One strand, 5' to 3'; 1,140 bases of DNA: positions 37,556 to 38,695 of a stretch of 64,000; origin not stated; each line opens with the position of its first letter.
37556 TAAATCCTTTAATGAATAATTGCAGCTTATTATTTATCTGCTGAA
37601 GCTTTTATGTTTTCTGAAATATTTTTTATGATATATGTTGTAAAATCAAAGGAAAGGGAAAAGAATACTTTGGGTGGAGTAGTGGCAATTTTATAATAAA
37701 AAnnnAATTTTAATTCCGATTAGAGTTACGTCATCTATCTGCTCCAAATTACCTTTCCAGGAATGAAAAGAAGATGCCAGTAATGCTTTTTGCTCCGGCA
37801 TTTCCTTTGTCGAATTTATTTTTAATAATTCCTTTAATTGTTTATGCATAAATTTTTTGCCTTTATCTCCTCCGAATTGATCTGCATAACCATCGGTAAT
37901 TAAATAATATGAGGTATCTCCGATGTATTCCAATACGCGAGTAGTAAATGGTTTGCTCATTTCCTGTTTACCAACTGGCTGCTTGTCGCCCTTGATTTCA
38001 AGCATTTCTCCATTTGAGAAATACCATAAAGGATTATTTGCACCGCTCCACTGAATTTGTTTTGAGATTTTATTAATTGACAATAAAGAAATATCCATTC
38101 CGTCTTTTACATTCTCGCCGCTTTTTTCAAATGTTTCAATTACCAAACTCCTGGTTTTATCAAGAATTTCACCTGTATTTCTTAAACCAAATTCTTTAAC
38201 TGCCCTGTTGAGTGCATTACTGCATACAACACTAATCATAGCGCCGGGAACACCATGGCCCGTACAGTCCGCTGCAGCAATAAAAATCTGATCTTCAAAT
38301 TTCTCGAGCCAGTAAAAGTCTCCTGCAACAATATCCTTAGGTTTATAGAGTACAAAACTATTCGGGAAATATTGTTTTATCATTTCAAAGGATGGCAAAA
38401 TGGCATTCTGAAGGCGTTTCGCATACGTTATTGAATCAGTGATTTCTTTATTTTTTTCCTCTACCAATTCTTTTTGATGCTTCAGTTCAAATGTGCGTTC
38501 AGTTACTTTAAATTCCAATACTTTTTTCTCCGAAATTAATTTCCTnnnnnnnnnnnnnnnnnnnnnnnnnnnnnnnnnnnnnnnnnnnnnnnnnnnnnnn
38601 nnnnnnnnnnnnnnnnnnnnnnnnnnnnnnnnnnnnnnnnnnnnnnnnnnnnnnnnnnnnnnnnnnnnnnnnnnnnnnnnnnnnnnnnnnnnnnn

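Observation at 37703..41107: Hybrid-two-component-style periplasmic sensor wired to a PP2C phosphatase instead of a histidine kinase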

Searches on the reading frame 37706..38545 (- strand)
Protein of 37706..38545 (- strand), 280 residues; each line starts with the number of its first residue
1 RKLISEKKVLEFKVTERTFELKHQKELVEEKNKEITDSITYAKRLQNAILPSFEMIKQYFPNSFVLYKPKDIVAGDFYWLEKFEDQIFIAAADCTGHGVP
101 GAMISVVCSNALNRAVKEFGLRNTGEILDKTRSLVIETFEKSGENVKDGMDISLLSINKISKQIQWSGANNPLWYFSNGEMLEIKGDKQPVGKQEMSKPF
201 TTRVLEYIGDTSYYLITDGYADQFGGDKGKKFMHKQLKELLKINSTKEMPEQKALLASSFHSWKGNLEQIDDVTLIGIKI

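Call 76: search_solved_structures(query=A4, max_evalue=10)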
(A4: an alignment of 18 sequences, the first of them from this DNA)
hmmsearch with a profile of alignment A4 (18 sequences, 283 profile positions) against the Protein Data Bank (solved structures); distinct sequences matched with E-value up to 10: 8.
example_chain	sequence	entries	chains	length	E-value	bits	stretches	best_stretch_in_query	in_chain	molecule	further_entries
6k4e_A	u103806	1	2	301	3e-67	230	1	6-282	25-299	Putative serine phosphatase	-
3eq2_A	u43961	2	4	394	7.1e-06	28.7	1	25-232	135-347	Probable two-component response regulator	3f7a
3es2_A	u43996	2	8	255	1.4e-05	27.8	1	41-233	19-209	Probable two-component response regulator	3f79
3w40_A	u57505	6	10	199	0.002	20.6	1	75-223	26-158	Phosphoserine phosphatase RsbX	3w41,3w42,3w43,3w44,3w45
3ke6_A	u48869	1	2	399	0.19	14.1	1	74-135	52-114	Protein Rv1364c/MT1410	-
2y09_A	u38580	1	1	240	0.62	12.5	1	76-196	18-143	PROTEIN SERIN-THREONIN PHOSPHATASE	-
2j82_A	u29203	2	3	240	1.1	11.7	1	77-196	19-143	PROTEIN SERINE-THREONINE PHOSPHATASE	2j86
5iti_A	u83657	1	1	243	1.1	11.7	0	77-196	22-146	Protein serin-threonin phosphatase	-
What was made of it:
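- On SiaA (NCBIfam NF038263 equivalog) / SiaABCD system: The profile gives 3e-67 with a gap of about 200 bits to the next phosphatase (call 76).
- Closest known: RsbU / RsbP / SpoIIE partner-switching phosphatases of Bacillus subtilis. Different: SpoIIE is not detected and RsbX scores E 2e-3 against the family profile (call 76).
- SpoIIE is not detected (call 76). The PP2C module is about 200 bits closer to SiaA than to any STAS-directed phosphatase of known structure (call 76). The PstP/PrpC-type PP2C structures 2y09, 2j82 and 5iti score only E 0.6-1.1 (call 76).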
